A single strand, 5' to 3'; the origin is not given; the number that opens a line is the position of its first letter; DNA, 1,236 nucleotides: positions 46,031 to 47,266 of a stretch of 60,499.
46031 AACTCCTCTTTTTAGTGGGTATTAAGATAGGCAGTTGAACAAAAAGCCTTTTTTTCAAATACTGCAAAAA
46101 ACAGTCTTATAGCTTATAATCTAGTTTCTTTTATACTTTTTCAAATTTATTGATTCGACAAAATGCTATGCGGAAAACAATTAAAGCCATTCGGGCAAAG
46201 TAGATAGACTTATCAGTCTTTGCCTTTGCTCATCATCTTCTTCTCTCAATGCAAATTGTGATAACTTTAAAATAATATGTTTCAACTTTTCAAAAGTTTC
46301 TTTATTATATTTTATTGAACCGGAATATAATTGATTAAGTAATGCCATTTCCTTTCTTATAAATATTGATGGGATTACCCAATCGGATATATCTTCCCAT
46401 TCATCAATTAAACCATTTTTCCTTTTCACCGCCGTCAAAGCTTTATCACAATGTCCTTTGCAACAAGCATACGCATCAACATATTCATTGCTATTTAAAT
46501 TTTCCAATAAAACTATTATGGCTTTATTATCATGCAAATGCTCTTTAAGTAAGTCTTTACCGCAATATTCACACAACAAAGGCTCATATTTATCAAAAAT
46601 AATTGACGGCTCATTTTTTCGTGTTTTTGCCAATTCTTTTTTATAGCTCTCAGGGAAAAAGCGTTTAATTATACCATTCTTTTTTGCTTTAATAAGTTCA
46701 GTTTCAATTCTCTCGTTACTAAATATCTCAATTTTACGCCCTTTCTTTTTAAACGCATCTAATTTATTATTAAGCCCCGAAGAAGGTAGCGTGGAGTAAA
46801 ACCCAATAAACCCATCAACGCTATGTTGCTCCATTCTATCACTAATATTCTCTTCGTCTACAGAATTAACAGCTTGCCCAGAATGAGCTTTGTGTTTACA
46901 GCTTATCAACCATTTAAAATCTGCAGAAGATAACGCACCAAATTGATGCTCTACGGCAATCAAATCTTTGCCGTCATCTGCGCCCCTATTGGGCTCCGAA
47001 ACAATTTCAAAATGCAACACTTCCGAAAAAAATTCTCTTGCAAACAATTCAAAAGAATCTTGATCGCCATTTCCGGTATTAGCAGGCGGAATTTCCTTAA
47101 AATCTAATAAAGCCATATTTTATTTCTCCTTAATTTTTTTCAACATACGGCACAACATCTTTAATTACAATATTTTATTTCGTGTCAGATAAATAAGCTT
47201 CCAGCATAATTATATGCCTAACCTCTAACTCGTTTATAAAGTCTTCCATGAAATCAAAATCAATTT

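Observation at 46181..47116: Uncharacterised nuclease-plus-Cys-rich-domain protein beside a Type IIG enzyme: candidate new defence gene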

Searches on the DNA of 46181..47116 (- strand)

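Call 59: search_dna_similar(query=L103:1-1500:+, collection=ecoli_genomes, mode=near, max_rows=12, rows=spread)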
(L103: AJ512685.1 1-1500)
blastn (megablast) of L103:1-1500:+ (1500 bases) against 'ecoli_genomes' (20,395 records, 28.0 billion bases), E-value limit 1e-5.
Records with a match: 1674; places in all: 2330; records where one place covers at least 80% of the query: 5.
Genomes with a match: 1671 of 5426; with a place that covers at least 80% of the query: 5. Places per genome that has any: lowest 1, median 1, highest 5. On chromosomes: 2325 places; on plasmids: 5.
Best place of each record, by identity: >=99% 10; 95-99% 121; 90-95% 872; 80-90% 667; 60-80% 4.
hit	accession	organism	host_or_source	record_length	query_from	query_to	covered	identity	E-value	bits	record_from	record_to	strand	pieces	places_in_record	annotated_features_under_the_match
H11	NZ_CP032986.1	Escherichia coli strain BE2-5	egret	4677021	1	1500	100%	100.0%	0e+0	2771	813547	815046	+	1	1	restriction endonuclease | tail fiber assembly protein | hypothetical protein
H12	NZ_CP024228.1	Escherichia coli O25:NM strain 2014EL-1343-2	missing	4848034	1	1500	23%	92.9%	3e-104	510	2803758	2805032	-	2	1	hypothetical protein | phage tail sheath protein | tail fiber assembly protein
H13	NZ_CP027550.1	Escherichia coli strain 2015C-4136CT1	Homo sapiens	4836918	1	1500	23%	93.5%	2e-91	504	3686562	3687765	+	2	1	hypothetical protein | tail fiber assembly protein | phage tail sheath protein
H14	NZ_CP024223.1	Escherichia coli O169:H41 strain 2014EL-1345-2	missing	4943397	1255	1500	16%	94.7%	2e-102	383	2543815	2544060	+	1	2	phage tail sheath protein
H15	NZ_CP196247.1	Escherichia coli strain AH21G053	Homo sapiens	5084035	1261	1500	16%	94.6%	3e-99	372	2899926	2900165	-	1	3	phage tail sheath protein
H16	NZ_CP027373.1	Escherichia coli strain 05-3629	Homo sapiens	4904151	1266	1500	16%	94.0%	1e-94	357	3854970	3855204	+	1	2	phage tail sheath protein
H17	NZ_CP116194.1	Escherichia coli strain DETEC-E1005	sink drain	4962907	1248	1500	17%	82.9%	8e-56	228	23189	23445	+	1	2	phage tail sheath protein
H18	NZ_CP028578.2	Escherichia coli strain WCHEC005784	Homo sapiens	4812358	1348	1499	10%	80.3%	8e-21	111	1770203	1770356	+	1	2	phage tail sheath protein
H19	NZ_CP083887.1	Escherichia coli strain NDM2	Homo sapiens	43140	1380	1500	8%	84.7%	5e-23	119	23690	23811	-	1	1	recombinase family protein | phage tail sheath protein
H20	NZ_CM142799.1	Escherichia coli strain GPEC874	chicken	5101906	1380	1500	8%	84.7%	5e-23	119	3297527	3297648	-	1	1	recombinase family protein | phage tail sheath protein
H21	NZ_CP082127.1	Escherichia coli strain NDM_12_14482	Homo sapiens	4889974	1380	1500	8%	83.9%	2e-21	113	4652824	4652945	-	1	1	recombinase family protein | phage tail sheath protein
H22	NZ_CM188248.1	Escherichia coli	chicken farms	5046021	81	118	3%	97.4%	7e-7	66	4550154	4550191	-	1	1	none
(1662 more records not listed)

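Call 61: get_annotated_region(hit=H11, flank=5000)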
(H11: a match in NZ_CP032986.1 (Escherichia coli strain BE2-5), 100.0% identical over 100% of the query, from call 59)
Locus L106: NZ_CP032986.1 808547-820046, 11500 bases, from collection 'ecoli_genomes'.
description: Escherichia coli strain BE2-5 chromosome, complete genome
organism: Escherichia coli strain BE2-5 (NCBI taxid 562)
replicon: chromosome; assembly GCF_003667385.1
host: egret; source: Bird (Egret) feces BE2; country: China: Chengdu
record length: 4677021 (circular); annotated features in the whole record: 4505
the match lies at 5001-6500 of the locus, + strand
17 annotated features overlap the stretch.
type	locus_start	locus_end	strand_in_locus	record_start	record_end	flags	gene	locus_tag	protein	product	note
CDS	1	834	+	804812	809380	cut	sslE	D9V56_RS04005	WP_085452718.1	lipoprotein metalloprotease SslE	-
CDS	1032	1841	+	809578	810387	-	pppA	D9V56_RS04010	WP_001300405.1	prepilin peptidase PppA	-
CDS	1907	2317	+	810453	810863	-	gspS2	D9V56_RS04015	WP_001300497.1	type II secretion system pilot lipoprotein GspS-beta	-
CDS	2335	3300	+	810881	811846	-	gspC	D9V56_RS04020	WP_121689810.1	type II secretion system protein GspC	-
CDS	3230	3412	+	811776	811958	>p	-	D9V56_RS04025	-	hypothetical protein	incomplete; partial in the middle of a contig; missing C-terminus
CDS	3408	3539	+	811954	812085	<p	-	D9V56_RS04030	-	GPW/gp25 family protein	incomplete; partial in the middle of a contig; missing N-terminus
CDS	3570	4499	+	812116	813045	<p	-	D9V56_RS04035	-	tail fiber protein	incomplete; partial in the middle of a contig; missing N-terminus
CDS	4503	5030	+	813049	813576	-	-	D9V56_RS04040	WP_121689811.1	tail fiber assembly protein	-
CDS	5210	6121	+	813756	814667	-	-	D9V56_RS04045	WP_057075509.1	restriction endonuclease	-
CDS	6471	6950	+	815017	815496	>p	-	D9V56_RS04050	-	hypothetical protein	incomplete; partial in the middle of a contig; missing C-terminus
CDS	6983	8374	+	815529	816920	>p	-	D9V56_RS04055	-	secretin N-terminal domain-containing protein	incomplete; partial in the middle of a contig; missing C-terminus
CDS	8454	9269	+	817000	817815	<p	gspL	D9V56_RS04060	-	type II secretion system protein GspL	incomplete; partial in the middle of a contig; missing N-terminus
CDS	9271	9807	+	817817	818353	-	yghD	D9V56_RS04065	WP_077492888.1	GspM family type II secretion system protein YghD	-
tRNA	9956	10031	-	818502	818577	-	-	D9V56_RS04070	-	tRNA-Phe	-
CDS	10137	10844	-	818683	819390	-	yqgA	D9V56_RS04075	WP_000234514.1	DUF554 domain-containing protein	-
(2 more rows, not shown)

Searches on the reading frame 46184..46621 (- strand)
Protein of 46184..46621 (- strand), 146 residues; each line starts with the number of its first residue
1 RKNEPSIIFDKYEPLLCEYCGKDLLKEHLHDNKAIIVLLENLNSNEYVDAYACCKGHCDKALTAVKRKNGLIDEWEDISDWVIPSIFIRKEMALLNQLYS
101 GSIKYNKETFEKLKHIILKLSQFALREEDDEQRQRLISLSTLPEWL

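Call 25: search_solved_structures(query=A2, max_evalue=10, show_alignments=2)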
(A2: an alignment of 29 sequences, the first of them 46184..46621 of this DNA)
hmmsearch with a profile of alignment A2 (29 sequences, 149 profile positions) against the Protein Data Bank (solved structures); distinct sequences matched with E-value up to 10: 4.
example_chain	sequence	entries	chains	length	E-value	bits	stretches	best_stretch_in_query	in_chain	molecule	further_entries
5mpi_A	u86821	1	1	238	0.24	14.4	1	43-96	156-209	Grainyhead-like protein 1 homolog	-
5mpf_A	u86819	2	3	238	0.33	14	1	43-96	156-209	Grainyhead-like protein 1 homolog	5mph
2kmk_A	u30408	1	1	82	0.94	12.5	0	8-37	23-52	Zinc finger protein Gfi-1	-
1lr1_A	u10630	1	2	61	1.2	12.2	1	90-137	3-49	dna-binding protein h-ns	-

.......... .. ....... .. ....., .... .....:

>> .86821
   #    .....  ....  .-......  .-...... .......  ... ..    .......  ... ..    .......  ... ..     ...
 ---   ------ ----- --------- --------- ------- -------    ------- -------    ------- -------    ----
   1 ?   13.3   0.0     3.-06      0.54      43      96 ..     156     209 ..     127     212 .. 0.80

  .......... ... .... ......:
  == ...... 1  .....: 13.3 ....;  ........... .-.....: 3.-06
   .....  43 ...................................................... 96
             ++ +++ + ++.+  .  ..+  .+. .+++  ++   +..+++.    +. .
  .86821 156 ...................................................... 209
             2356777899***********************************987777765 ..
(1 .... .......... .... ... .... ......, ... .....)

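Call 32: predict_structure(alignment_id=A2)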
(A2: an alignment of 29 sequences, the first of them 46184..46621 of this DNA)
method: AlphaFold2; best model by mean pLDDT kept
length: 146 residues; sequences in the alignment: 29
mean_pLDDT: 87.7   pTM: 0.79
mean pLDDT of the five models: 87.7, 86.3, 86.0, 85.5, 85.1
residues with pLDDT >= 90: 90; 70-90: 45; 50-70: 9; < 50: 2
segments of 3 or more residues with pLDDT < 50: none
pLDDT, mean of each block of 10 residues (from residue 1): 58 93 88 93 93 96 90 93 91 92 92 94 81 82 72
secondary structure, 60 per line:
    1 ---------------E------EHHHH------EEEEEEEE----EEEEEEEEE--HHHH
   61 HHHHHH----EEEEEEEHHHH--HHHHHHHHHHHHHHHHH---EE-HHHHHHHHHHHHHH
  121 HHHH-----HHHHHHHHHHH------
elements in order: H24-27 E34-41 E46-54 H57-66 E71-77 H78-81 H84-100 H107-124 H130-140

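Call 36: fold_search(model_id=the predicted structure, library=pdb)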
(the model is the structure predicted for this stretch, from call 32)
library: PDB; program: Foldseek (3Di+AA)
matches with E <= 10: 84; with E <= 0.001: 0
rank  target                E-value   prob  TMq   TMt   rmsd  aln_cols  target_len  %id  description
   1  4jg5                  1.9e+00  0.04  0.15  0.07  11.5        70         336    8  Crystal structure of a putative cell adhesion protein (BDI_3519) from Parabacteroides distasonis ATCC 8503 at 2.34 A res (released 2013-03-20)
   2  6p8o_A                2.1e+00  0.16  0.21  0.23   4.8        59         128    8  Structure of P. aeruginosa ATCC27853 HORMA2-deltaC (released 2019-12-25)
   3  3egr_A                2.3e+00  0.14  0.23  0.44   3.4        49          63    8  CRYSTAL STRUCTURE OF A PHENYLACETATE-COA OXYGENASE SUBUNIT PAAB (REUT_A2307) FROM RALSTONIA EUTROPHA JMP134 AT 2.65 A  (released 2008-09-30)
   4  3egr_B                2.3e+00  0.09  0.19  0.36   5.0        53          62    9  CRYSTAL STRUCTURE OF A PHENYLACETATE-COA OXYGENASE SUBUNIT PAAB (REUT_A2307) FROM RALSTONIA EUTROPHA JMP134 AT 2.65 A  (released 2008-09-30)
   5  6p8o_B                2.8e+00  0.13  0.21  0.23   4.4        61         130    8  Structure of P. aeruginosa ATCC27853 HORMA2-deltaC (released 2019-12-25)
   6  2z0r_C                2.8e+00  0.06  0.22  0.29   6.1        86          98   10  Crystal structure of hypothetical protein TTHA0547 (released 2007-11-13)
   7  9c5g_A                2.9e+00  0.05  0.26  0.16  12.1       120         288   13  Structure of R. leguminosarum CapW bound to single-stranded DNA (released 2024-10-30)
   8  4tkn_C                3.1e+00  0.05  0.25  0.17  12.0       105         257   11  Structure of the SNX17 FERM domain bound to the second NPxF motif of KRIT1 (released 2014-07-30)
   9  4tkn_B                3.6e+00  0.04  0.24  0.17  13.0       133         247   13  Structure of the SNX17 FERM domain bound to the second NPxF motif of KRIT1 (released 2014-07-30)
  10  9c5g_B                3.6e+00  0.04  0.25  0.15  12.2       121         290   13  Structure of R. leguminosarum CapW bound to single-stranded DNA (released 2024-10-30)
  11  1cmx_A                4.1e+00  0.01  0.14  0.11  15.3       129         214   11  STRUCTURAL BASIS FOR THE SPECIFICITY OF UBIQUITIN C-TERMINAL HYDROLASES (released 1999-07-27)
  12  3gf8                  4.4e+00  0.04  0.14  0.07   8.4        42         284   14  Crystal structure of putative polysaccharide binding proteins (DUF1812) (NP_809975.1) from BACTEROIDES THETAIOTAOMICRON  (released 2009-03-24)
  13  5o9z_C                4.4e+00  0.04  0.14  0.01   9.8        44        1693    9  Cryo-EM structure of a pre-catalytic human spliceosome primed for activation (B complex) (released 2017-08-16)
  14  8eok_G                4.4e+00  0.04  0.14  0.03  11.0        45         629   13  Structure of the C3bB proconvertase in complex with lufaxin and factor Xa (released 2023-08-30)
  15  4f92                  4.4e+00  0.01  0.09  0.01  10.5        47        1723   13  Brr2 Helicase Region S1087L (released 2012-10-17)
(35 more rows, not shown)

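Call 37: fold_search(model_id=the predicted structure, library=viral)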
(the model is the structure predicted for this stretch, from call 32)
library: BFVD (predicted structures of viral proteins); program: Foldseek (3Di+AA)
matches with E <= 10: 546; with E <= 0.001: 0
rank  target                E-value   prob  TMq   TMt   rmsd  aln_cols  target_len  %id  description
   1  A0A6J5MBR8            1.1e-01  0.09  0.21  0.09  20.7       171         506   10  Terminase-like family [uncultured Caudovirales phage]
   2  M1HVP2                1.7e-01  0.10  0.25  0.13  26.7       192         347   12  GIY-YIG catalytic domain-containing endonuclease [Paramecium bursaria Chlorella virus CVA-1]
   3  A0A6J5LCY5            2.4e-01  0.11  0.22  0.17  20.8       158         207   14  GIY-YIG_COG3680 domain containing protein [uncultured Caudovirales phage]
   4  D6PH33                2.6e-01  0.44  0.31  0.46   8.3       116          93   15  (no name in the UniProt tables at hand)
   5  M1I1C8                2.9e-01  0.13  0.25  0.14  13.5       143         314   17  (no name in the UniProt tables at hand)
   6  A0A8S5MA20            3.1e-01  0.33  0.28  0.21   7.3        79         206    9  Uncharacterized protein [Siphoviridae sp. ctrG012]
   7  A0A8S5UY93            3.6e-01  0.25  0.29  0.36   8.6       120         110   11  Intron associated endonuclease (Fragment) [Phage sp. ctKtV17]
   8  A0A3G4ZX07            3.6e-01  0.15  0.30  0.21  18.1       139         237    9  GIY-YIG domain-containing protein [Faunusvirus sp.]
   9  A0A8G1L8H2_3          4.1e-01  0.14  0.25  0.04  15.9       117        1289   14  (no name in the UniProt tables at hand)
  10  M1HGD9                4.1e-01  0.10  0.23  0.20  16.9       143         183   14  (no name in the UniProt tables at hand)
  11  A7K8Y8                4.4e-01  0.08  0.23  0.14  18.0       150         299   10  Uncharacterized protein Z378L [Chlorovirus heliozoae]
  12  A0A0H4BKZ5            5.0e-01  0.38  0.25  0.26   3.5        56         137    7  Uncharacterized protein [Agrotis segetum granulosis virus]
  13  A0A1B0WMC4            5.0e-01  0.13  0.25  0.21  18.8       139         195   14  (no name in the UniProt tables at hand)
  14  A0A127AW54            5.0e-01  0.10  0.24  0.18  16.8       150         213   16  Uncharacterized protein [Bacillus phage SP-15]
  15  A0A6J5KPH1            5.0e-01  0.09  0.23  0.16  19.7       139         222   14  Group I intron endonuclease [uncultured Caudovirales phage]
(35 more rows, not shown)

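Call 44: find_homologous_proteins(query=A2, max_evalue=0.001)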
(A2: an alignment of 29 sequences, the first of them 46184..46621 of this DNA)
Query A2 (29 sequences) (146 aa, profile of the alignment): 16 proteins with E <= 0.001 among 815 candidates.
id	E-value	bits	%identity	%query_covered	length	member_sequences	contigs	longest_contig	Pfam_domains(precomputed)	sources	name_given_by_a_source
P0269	1.5e-52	195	37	97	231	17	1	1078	-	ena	-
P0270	8.5e-50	186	35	99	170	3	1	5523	-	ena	-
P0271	4.9e-47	177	38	92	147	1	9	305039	-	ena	-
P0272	8.1e-45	170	40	97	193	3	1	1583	-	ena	-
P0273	1.6e-40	156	39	91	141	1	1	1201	-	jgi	jgi:hypothetical protein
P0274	3.0e-38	149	41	94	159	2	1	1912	-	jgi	-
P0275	2.1e-35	140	34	95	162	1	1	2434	-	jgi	jgi:hypothetical protein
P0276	3.8e-35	139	38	76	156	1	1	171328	-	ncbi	-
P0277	6.4e-31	125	33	79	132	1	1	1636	-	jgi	jgi:hypothetical protein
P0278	2.5e-27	113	35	99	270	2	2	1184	-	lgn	-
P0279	5.1e-25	106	31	64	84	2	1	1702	-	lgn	-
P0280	1.0e-24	105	33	53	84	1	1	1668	-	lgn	-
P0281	2.0e-24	104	31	90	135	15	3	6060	-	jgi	-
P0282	5.8e-22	96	33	66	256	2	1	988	-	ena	-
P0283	1.3e-21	95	38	49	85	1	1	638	-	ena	-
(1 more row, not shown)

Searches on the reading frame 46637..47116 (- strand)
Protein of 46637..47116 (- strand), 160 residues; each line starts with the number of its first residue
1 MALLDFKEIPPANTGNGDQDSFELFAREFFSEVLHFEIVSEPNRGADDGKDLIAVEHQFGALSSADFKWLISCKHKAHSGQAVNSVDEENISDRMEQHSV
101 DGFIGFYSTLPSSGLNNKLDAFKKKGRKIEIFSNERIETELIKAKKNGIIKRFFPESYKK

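Call 91: find_homologous_proteins(query=window:46637-47116:-, max_evalue=1e-10)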
Query window:46637-47116:- (160 aa): 115 proteins with E <= 1e-10 among 156 candidates.
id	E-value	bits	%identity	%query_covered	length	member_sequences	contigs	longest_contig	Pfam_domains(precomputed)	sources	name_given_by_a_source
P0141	2.4e-55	205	58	100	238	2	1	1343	-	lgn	-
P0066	1.3e-52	196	57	100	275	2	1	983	-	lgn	-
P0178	8.6e-49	183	55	99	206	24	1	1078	-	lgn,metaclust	metaclust:status=active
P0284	3.4e-47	178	55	99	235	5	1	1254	PF04471.19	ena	-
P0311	7.2e-47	177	55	99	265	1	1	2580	PF13673.14,PF13508.14,PF04471.19,PF00583.32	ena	-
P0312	1.9e-45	173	52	100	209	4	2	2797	PF04471.19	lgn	-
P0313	6.7e-45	171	54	100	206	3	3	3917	PF04471.19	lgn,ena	-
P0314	1.2e-43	167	53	98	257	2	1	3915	PF04471.19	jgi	jgi:Holliday junction resolvase-like predicted endonuclease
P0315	1.2e-43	167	53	99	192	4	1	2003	-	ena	-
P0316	3.0e-43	165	52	100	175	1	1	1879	PF04471.19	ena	-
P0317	3.3e-43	165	51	99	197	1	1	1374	PF04471.19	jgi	-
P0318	3.8e-43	165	50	100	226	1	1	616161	PF04471.19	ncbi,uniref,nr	ncbi:restriction endonuclease [Magnetofaba australis]|uniref:Restriction endonuclease type IV Mrr do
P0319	6.7e-43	164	51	98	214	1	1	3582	PF04471.19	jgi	jgi:hypothetical protein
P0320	1.8e-42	163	52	100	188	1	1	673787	-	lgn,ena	-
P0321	1.8e-42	163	51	99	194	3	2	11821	PF04471.19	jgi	-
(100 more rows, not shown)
